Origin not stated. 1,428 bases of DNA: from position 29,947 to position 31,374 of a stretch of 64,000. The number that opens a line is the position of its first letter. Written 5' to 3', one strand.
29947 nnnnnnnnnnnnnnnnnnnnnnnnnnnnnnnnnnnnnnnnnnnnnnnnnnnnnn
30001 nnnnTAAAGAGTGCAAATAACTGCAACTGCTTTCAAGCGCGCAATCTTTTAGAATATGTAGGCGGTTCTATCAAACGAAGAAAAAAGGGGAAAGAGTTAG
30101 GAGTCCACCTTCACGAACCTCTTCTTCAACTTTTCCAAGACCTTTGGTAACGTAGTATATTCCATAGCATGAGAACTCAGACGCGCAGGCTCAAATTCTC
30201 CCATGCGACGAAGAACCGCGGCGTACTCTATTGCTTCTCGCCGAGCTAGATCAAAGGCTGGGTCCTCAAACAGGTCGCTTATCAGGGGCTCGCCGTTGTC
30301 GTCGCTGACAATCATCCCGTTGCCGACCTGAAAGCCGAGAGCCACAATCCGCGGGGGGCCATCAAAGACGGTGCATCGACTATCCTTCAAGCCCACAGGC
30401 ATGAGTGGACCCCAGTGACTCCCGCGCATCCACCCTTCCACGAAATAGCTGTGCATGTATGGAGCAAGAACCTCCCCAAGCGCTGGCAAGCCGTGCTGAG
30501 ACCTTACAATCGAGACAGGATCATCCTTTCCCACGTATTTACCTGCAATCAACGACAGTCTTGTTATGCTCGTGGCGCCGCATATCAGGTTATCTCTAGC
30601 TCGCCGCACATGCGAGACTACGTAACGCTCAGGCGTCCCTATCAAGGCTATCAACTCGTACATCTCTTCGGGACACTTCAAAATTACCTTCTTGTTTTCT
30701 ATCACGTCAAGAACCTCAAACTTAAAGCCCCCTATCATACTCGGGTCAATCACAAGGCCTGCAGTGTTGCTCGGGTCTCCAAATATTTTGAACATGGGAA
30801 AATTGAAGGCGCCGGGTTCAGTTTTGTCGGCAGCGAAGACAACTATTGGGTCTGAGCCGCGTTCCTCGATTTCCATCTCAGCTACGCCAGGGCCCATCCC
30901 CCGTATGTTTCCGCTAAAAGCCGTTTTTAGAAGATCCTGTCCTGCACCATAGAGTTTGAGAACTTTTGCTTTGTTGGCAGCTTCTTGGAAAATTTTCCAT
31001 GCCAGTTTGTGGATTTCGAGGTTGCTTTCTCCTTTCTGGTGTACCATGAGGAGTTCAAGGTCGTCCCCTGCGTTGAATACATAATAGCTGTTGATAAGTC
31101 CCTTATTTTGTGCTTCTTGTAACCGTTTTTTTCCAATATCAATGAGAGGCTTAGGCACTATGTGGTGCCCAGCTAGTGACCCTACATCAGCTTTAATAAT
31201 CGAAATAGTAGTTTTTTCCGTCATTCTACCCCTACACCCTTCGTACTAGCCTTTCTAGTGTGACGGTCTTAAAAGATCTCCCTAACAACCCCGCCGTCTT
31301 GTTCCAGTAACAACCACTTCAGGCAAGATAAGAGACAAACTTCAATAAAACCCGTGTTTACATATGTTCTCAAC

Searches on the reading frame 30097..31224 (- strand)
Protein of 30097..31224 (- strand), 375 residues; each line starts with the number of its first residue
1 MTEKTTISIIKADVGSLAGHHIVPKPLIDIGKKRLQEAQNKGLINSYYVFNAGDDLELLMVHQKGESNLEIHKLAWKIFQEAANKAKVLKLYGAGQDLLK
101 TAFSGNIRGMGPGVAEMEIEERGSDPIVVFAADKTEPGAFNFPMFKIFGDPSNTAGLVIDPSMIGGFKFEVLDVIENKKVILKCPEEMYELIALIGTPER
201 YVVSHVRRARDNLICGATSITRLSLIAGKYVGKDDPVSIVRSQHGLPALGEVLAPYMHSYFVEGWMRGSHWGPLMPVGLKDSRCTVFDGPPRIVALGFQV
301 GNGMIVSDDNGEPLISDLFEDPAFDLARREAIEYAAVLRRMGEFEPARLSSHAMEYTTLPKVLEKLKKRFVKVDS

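Call 111: search_protein_families(library=pfam, proteins=[window:30097-31224:-], max_evalue=0.001)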
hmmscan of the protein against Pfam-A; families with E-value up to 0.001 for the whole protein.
window:30097-31224:- (375 aa): 1 family
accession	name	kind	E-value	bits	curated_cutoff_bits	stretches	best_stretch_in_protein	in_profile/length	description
PF01950.21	FBPase_3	-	2.8e-162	540.4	25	1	4-370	1-360/361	Fructose-1,6-bisphosphatase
